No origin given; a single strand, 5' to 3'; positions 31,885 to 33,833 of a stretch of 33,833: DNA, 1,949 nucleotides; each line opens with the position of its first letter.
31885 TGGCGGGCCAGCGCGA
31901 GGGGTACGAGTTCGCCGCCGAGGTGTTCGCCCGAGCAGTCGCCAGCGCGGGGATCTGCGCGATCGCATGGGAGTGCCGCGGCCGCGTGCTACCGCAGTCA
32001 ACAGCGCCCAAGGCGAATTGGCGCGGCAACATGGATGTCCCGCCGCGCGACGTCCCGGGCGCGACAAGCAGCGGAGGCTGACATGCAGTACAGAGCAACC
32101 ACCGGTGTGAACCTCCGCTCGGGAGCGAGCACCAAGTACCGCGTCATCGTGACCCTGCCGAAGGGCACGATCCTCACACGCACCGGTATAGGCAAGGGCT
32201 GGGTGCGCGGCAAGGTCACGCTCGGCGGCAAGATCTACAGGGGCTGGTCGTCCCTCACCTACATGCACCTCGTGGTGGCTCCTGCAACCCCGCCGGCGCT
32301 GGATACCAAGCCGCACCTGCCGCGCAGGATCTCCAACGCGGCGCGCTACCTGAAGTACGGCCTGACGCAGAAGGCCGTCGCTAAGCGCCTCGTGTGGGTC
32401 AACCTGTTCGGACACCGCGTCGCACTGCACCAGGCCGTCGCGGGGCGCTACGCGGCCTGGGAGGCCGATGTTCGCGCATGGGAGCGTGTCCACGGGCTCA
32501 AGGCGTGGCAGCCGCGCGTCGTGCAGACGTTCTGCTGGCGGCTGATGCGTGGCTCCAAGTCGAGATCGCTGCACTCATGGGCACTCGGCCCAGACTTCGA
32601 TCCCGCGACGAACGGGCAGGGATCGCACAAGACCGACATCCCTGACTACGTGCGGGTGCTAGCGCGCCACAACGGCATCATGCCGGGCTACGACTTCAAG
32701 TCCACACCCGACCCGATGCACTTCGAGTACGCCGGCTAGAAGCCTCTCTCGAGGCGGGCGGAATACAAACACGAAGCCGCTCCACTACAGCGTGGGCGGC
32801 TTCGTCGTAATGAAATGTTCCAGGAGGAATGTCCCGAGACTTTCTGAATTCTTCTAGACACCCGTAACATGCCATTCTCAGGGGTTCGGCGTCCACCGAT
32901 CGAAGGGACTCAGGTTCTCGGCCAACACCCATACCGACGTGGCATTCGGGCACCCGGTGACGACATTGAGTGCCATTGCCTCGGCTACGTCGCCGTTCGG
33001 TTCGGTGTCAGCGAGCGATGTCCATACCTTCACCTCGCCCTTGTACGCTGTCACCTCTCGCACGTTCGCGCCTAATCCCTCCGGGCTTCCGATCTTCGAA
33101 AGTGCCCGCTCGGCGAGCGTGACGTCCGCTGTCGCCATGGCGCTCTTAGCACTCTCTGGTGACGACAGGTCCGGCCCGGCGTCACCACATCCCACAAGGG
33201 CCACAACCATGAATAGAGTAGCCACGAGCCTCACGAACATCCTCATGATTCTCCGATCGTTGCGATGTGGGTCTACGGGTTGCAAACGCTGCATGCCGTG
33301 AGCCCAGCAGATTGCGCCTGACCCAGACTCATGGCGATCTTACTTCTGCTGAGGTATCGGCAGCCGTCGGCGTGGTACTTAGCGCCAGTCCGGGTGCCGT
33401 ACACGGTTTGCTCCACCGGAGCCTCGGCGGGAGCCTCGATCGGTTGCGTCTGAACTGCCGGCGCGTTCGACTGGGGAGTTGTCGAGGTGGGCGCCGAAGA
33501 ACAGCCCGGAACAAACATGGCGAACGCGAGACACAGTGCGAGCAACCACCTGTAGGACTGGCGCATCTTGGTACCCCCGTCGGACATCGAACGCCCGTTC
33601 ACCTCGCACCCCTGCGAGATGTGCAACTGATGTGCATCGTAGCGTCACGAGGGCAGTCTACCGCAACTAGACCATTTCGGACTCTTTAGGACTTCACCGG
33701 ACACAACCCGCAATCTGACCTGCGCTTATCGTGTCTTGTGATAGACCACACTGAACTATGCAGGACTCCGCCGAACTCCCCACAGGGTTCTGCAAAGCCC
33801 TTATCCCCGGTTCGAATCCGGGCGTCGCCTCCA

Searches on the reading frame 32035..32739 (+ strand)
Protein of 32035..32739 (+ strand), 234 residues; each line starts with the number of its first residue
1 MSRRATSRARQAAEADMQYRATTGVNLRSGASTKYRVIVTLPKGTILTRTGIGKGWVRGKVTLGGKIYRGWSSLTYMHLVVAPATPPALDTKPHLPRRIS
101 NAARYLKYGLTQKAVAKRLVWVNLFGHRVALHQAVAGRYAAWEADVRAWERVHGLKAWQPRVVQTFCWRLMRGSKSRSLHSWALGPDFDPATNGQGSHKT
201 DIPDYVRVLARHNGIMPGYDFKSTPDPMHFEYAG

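Call 109: search_protein_families(library=pfam, proteins=[window:32035-32739:+], max_evalue=0.01)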
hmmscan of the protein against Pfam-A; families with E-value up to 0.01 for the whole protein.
window:32035-32739:+ (234 aa): 3 families
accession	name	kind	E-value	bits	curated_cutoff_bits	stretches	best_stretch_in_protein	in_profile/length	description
PF08239.17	SH3_3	-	3.3e-07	30.8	27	1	24-73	2-49/54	Bacterial SH3 domain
PF13539.11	Peptidase_M15_4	-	1.3e-05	26.1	25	1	172-232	1-70/70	D-alanyl-D-alanine carboxypeptidase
PF06347.19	SH3_4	-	0.00015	21.9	24.1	1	23-58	3-38/56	Bacterial SH3 domain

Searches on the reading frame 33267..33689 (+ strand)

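Call 109: search_protein_families(library=pfam, proteins=[window:33267-33689:+], max_evalue=0.01)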
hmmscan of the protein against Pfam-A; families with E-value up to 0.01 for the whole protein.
window:33267-33689:+ (140 aa): 1 family
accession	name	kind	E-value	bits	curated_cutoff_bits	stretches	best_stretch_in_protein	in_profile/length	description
PF18993.5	Rv0078B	-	0.0086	16.5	27.1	0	11-47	20-56/63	Rv0078B-related antitoxin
